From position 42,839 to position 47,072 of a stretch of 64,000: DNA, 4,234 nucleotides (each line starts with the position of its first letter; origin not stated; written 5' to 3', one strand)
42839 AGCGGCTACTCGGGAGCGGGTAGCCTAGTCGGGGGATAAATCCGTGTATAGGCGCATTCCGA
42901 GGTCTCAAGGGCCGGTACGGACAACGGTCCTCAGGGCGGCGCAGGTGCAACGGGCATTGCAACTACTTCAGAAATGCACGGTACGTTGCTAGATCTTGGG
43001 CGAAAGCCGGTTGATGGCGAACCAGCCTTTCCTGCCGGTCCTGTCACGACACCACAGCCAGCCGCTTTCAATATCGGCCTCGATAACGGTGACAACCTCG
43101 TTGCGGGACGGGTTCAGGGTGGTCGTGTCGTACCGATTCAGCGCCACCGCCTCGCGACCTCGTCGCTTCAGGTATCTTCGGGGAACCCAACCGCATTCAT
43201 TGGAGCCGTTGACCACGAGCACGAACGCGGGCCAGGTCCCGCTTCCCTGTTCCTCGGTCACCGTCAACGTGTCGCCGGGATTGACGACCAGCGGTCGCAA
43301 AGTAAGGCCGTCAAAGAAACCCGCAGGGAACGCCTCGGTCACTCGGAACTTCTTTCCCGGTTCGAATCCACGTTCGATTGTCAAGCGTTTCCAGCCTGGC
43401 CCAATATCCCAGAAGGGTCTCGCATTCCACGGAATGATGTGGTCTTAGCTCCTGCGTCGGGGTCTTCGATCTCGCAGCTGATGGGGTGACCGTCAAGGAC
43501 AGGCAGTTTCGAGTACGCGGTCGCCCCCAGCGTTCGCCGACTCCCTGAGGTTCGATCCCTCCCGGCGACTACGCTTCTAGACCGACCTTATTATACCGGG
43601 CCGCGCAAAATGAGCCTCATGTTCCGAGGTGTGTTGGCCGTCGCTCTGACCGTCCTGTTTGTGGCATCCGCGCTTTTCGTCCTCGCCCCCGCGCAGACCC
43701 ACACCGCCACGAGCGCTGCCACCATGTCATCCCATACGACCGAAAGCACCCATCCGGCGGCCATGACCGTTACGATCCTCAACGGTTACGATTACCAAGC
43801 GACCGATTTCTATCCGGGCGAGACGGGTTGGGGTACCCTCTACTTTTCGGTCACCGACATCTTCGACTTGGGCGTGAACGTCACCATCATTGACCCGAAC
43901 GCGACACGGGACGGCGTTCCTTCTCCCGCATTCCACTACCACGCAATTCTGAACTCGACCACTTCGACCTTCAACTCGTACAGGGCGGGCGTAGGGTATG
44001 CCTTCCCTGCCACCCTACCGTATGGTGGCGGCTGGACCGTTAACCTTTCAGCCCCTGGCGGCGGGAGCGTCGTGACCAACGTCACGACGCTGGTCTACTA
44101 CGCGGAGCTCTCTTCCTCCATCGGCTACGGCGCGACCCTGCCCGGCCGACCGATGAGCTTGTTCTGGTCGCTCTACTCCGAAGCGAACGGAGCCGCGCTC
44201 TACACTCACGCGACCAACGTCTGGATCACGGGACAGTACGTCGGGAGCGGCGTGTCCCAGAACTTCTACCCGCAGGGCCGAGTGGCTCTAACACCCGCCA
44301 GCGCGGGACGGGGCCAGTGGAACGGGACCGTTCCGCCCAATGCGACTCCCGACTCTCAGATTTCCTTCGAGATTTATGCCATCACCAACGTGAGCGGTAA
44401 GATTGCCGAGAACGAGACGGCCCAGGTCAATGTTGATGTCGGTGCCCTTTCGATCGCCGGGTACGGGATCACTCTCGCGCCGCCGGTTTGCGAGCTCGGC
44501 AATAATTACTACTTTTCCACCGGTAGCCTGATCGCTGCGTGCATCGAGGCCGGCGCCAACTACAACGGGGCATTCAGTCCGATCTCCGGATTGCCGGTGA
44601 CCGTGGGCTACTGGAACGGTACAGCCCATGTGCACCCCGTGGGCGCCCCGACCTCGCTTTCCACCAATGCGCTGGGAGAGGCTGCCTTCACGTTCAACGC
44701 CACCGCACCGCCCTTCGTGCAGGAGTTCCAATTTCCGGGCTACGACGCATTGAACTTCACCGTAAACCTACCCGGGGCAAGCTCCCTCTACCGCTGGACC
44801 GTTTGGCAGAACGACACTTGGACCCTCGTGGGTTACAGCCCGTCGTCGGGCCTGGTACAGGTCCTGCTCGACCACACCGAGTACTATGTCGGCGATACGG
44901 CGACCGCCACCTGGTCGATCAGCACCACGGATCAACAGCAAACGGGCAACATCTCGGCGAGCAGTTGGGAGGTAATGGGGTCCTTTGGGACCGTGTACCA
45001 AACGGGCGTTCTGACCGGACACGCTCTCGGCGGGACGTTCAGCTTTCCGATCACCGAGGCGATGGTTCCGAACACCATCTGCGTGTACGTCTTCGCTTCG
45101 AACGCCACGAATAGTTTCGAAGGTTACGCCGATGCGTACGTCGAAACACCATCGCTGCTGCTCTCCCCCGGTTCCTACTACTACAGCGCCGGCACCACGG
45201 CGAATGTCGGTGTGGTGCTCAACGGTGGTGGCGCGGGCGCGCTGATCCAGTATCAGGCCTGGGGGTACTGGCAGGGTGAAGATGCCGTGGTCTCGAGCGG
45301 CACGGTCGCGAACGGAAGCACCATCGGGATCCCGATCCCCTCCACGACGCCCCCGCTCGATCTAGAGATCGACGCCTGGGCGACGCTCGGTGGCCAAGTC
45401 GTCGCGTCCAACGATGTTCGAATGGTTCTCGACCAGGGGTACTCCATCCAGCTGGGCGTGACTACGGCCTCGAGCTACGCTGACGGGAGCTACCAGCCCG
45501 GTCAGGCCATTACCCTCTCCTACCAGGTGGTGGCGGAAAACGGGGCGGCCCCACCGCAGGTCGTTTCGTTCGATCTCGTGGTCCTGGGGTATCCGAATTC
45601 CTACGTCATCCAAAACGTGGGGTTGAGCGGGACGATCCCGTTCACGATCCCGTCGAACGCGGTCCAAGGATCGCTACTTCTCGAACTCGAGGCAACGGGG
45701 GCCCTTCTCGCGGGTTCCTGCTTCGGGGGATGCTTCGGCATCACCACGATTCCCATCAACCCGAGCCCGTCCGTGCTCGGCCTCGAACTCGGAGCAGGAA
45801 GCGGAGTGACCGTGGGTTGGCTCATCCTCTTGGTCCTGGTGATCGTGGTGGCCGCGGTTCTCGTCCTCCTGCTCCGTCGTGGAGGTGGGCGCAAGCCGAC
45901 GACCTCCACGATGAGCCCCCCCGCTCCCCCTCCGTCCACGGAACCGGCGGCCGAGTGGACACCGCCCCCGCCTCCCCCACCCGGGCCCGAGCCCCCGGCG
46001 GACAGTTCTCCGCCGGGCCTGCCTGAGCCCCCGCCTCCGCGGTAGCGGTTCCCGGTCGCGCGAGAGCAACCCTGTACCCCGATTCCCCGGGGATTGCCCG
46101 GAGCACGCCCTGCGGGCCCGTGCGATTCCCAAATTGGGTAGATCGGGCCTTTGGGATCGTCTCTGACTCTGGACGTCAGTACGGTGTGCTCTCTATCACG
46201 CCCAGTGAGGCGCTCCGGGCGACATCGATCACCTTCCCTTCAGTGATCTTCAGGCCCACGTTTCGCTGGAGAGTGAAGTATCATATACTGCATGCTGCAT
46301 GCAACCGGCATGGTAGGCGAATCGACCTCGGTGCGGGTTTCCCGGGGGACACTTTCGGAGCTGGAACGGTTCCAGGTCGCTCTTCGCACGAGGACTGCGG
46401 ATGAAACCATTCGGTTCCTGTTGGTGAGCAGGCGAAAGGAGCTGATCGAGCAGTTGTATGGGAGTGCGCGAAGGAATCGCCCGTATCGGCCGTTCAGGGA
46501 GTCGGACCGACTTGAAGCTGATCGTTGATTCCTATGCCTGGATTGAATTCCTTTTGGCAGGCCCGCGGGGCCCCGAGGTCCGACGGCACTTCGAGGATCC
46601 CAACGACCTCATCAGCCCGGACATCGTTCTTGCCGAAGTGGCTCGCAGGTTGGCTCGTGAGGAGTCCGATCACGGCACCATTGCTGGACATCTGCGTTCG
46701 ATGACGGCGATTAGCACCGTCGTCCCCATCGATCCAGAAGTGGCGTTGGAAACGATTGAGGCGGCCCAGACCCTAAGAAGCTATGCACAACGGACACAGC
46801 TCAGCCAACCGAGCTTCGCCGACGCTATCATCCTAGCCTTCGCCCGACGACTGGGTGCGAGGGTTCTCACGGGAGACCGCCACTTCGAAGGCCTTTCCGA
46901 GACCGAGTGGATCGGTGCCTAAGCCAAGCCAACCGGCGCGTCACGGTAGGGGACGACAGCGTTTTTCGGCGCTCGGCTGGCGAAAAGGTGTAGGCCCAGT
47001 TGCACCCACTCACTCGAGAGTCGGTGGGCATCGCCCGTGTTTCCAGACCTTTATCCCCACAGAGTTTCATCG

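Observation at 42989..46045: Cytoplasmic tandem-SH3 protein encoded next to membrane glycoproteins with polyproline cytoplasmic tails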

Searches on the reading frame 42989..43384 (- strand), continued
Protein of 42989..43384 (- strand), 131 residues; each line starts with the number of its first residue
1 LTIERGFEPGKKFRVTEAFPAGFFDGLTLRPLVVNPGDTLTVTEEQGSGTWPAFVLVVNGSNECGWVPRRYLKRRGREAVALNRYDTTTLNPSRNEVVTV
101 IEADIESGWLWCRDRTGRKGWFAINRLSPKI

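Call 69: list_cluster_members(proteins=[window:42992-43384:-, P0001, P0014, P0015, P0017, P0021, P0022, P0023, P0030, P0044])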
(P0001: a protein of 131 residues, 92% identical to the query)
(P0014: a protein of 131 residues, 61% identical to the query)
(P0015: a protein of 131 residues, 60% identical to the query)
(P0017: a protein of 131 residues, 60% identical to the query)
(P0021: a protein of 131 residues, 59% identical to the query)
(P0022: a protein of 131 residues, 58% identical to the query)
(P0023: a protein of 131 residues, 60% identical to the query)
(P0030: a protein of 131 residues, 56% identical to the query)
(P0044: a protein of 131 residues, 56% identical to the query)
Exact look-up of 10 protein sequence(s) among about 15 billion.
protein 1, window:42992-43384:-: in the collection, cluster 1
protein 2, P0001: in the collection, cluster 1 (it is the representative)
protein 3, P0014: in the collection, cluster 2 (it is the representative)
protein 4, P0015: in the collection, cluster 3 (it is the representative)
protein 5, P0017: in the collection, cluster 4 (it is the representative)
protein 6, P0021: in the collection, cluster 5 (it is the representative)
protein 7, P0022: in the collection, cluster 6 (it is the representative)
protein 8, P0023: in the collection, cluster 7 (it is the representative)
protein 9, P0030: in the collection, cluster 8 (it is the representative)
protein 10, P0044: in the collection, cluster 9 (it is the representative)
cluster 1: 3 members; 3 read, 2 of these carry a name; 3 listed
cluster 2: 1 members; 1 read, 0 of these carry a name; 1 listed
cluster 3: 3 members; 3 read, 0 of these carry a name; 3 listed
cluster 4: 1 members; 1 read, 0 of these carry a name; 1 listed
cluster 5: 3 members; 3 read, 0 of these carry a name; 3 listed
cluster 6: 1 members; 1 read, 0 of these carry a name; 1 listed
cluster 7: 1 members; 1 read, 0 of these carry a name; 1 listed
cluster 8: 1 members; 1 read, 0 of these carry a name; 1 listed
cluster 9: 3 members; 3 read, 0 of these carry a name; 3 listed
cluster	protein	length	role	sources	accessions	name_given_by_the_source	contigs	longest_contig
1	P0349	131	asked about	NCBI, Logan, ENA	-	-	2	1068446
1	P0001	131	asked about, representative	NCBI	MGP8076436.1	MAG: SH3 domain-containing protein [Thermoplasmata archaeon]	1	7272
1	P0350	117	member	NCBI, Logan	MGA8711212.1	MAG: SH3 domain-containing protein [Thermoplasmata archaeon]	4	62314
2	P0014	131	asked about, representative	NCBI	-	-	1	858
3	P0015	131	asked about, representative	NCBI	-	-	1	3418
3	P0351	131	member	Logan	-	-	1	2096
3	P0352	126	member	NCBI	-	-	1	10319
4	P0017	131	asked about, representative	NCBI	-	-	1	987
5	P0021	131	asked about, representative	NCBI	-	-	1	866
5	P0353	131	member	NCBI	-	-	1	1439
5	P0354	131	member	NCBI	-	-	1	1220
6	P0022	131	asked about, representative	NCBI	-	-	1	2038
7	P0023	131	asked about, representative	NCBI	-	-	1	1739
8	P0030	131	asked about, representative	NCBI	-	-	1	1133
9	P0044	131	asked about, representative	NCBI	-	-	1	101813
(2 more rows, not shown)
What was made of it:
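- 42989..43384 (-): Gene for a 131-aa cytoplasmic tandem-SH3 protein (TTG start; NCBI's alternative is a GTG at codon 15, giving 117 aa). Call 69 gives the NCBI name and the 117-aa version.
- Checked: One caveat: NCBI annotates the same gene as a 117-aa 'SH3 domain-containing protein' starting at GTG codon 15 (call 69), so the start codon is uncertain.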

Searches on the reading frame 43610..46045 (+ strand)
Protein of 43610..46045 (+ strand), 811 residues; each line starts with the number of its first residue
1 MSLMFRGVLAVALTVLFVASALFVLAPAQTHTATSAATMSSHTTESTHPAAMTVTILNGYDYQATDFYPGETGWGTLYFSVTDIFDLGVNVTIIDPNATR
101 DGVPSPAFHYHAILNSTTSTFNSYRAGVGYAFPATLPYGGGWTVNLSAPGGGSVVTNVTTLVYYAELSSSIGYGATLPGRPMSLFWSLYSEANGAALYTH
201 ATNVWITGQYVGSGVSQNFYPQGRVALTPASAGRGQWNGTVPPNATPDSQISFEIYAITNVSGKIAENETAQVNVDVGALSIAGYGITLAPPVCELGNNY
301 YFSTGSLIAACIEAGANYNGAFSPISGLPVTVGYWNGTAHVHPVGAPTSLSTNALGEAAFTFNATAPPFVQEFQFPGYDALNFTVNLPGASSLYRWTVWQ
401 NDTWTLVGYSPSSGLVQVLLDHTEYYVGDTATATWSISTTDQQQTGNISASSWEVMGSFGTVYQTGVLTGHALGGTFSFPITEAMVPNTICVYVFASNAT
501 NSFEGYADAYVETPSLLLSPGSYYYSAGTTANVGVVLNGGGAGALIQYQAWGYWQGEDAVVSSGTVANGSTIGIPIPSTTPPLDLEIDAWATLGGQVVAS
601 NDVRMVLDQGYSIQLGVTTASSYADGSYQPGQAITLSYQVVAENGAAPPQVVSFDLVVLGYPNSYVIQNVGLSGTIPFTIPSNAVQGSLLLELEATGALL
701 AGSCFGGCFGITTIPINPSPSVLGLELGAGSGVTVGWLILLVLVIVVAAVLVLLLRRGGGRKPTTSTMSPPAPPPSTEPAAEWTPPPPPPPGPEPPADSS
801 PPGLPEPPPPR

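Call 7: search_protein_families(library=pfam, proteins=[window:43610-46045:+], max_evalue=1)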
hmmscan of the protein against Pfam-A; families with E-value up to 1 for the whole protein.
window:43610-46045:+ (811 aa): 1 family
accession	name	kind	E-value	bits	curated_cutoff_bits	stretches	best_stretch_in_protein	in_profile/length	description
PF07703.20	A2M_BRD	-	8.1e-06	26.6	22.7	1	416-496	1-76/140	Alpha-2-macroglobulin bait region domain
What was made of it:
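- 43610..46045 (+): 811-aa type I membrane glycoprotein-like protein. It belongs to a Thermoplasmata-restricted family whose members are about 810 aa. Call 7: A2M_BRD, 26.6 bits.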

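Call 33: search_protein_families(library=ncbifam, proteins=[window:43610-46045:+], max_evalue=0.01)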
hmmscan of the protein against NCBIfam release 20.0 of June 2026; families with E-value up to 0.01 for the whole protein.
window:43610-46045:+ (811 aa): 0 families

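Call 34: find_homologous_proteins(query=window:43610-46042:+, max_evalue=0.001)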
Query window:43610-46042:+ (811 aa): 64 proteins with E <= 0.001 among 8000 candidates.
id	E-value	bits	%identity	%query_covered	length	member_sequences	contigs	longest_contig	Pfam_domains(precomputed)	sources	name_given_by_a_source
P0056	0.0e+0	1802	100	100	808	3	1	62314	PF07703.21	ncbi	ncbi:MAG: hypothetical protein WB786_08320 [Thermoplasmata archaeon]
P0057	0.0e+0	1608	90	96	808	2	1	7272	-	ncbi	ncbi:MAG: hypothetical protein ACLP8Y_06885 [Thermoplasmata archaeon]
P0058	0.0e+0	1254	70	96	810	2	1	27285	PF07703.21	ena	-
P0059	0.0e+0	1224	69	96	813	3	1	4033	PF07703.21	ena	-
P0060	0.0e+0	1168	66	91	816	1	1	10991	PF07703.21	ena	-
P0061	0.0e+0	1162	66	92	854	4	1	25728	PF07703.21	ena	-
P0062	0.0e+0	1148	67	96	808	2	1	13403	-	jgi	-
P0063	0.0e+0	1132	70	86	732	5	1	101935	PF07703.21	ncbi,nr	ncbi:MAG TPA: hypothetical protein VJ021_00845 [Thermoplasmata archaeon]|nr:hypothetical protein [Th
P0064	0.0e+0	1130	65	92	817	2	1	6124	PF07703.21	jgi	-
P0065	0.0e+0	1075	63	91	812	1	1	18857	PF07703.21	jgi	jgi:hypothetical protein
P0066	0.0e+0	1068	63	93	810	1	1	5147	PF07703.21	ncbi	-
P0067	0.0e+0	1067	64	91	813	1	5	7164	-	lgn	-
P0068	0.0e+0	1067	62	91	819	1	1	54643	PF07703.21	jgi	jgi:hypothetical protein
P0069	0.0e+0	1058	62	98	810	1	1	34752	PF07703.21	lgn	-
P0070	0.0e+0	1058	61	96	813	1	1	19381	-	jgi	jgi:hypothetical protein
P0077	1.4e-286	971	58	96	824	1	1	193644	-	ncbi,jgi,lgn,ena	jgi:hypothetical protein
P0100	4.7e-228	778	51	98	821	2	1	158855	-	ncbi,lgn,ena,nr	ncbi:MAG TPA: hypothetical protein VEL82_01135 [Thermoplasmata archaeon]|nr:hypothetical protein [Th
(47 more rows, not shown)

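Call 37: find_encoding_contigs(protein=P0058, flank=10000, max_places=1)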
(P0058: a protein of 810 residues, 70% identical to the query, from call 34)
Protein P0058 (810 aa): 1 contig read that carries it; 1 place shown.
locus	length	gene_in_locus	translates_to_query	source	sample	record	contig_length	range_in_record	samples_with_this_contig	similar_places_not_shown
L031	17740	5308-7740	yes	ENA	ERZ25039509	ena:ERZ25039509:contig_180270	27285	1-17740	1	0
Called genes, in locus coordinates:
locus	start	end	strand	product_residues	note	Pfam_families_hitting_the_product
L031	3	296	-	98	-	?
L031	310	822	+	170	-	-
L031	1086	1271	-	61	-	-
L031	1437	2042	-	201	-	PF13439:Glyco_transf_4 (weak), PF13579:Glyco_trans_4_4 (weak)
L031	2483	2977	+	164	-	-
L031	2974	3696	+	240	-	PF13692:Glyco_trans_1_4, PF00534:Glycos_transf_1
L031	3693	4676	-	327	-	PF01370:Epimerase, PF04321:RmlD_sub_bind (weak), PF05368:NmrA (weak), PF16363:GDP_Man_Dehyd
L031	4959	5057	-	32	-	-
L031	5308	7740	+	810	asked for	PF07703:A2M_BRD (faint)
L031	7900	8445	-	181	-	-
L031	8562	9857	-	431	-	-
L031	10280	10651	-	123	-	-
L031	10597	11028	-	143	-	-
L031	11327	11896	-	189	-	-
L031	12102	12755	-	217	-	PF13193:AMP-binding_C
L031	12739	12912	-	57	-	-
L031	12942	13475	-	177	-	-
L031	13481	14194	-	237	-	PF16177:ACAS_N, PF00501:AMP-binding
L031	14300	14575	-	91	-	-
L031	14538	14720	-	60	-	-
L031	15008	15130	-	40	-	-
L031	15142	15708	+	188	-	-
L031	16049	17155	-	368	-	-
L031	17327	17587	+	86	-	-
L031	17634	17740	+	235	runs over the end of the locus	-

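Call 38: find_encoding_contigs(protein=P0077, flank=10000, max_places=1)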
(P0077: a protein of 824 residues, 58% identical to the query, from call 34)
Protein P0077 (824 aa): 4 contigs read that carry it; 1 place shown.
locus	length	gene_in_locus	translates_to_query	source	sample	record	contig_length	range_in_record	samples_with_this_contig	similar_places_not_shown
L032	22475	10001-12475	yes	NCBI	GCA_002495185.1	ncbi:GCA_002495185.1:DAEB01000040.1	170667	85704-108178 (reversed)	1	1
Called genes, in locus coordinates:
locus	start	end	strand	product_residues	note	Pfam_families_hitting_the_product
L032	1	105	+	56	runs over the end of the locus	-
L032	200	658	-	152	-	PF01402:RHH_1 (weak), PF08753:NikR_C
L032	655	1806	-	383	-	PF03824:NicO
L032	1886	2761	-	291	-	PF02678:Pirin, PF05726:Pirin_C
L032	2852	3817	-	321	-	PF01384:PHO4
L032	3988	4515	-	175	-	-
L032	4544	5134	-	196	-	-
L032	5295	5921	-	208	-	-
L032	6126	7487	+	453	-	PF01654:Cyt_bd_oxida_I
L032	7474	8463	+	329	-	-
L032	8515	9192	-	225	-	-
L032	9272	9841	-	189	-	PF08002:DUF1697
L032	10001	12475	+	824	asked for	-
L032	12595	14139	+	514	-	PF01432:Peptidase_M3 (faint)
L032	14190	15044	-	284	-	PF13302:Acetyltransf_3, PF00583:Acetyltransf_1, PF13673:Acetyltransf_10 (weak), PF13508:Acetyltransf_7, PF08445:FR47 (weak)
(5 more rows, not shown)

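Call 39: find_encoding_contigs(protein=P0100, flank=10000, max_places=1)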
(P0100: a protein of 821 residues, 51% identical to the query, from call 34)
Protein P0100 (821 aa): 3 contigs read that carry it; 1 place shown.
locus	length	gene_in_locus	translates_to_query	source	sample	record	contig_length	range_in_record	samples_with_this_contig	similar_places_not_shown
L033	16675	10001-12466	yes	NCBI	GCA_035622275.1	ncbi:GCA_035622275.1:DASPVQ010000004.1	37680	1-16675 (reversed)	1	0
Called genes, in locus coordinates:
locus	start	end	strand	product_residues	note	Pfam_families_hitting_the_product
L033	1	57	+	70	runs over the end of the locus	-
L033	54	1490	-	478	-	PF01637:ATPase_2 (weak), PF13191:AAA_16, PF05621:TniB, PF00004:AAA, PF13401:AAA_22, PF22606:Cdc6-ORC-like_ATPase_lid (weak), PF22703:Cdc6_lid, PF09079:WHD_Cdc6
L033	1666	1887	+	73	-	-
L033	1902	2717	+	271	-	PF00696:AA_kinase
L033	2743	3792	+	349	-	PF01070:FMN_dh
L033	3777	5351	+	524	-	PF04055:Radical_SAM, PF16199:Radical_SAM_C, PF00583:Acetyltransf_1 (weak), PF13508:Acetyltransf_7 (weak), PF13673:Acetyltransf_10 (weak)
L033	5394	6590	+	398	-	PF01941:AdoMet_Synthase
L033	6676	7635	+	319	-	PF13240:Zn_Ribbon_1 (faint), PF13248:Zn_ribbon_3 (faint), PF12773:DZR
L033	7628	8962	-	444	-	PF04894:Nre_N, PF04895:Nre_C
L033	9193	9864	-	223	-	PF00753:Lactamase_B, PF19583:ODP, PF23023:Anti-Pycsar_Apyc1 (weak), PF12706:Lactamase_B_2 (weak)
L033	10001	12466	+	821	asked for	-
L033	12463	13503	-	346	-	PF00296:Bac_luciferase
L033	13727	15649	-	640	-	PF00211:Guanylate_cyc, PF07719:TPR_2 (faint), PF13414:TPR_11 (faint), PF13431:TPR_17 (faint), PF13432:TPR_16 (faint), PF14559:TPR_19 (faint)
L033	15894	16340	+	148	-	PF00903:Glyoxalase, PF13669:Glyoxalase_4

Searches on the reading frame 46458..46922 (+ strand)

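Call 10: search_protein_families(library=pfam, proteins=[window:46458-46922:+], max_evalue=0.1)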
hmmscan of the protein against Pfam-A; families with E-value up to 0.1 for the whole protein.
window:46458-46922:+ (154 aa): 2 families
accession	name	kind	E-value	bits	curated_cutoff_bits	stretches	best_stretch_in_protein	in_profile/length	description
PF01850.27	PIN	-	1.4e-13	52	23.6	1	22-144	2-115/120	PIN domain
PF18480.7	DUF5615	-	0.011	16.1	23.8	1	110-147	25-62/110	Domain of unknown function (DUF5615)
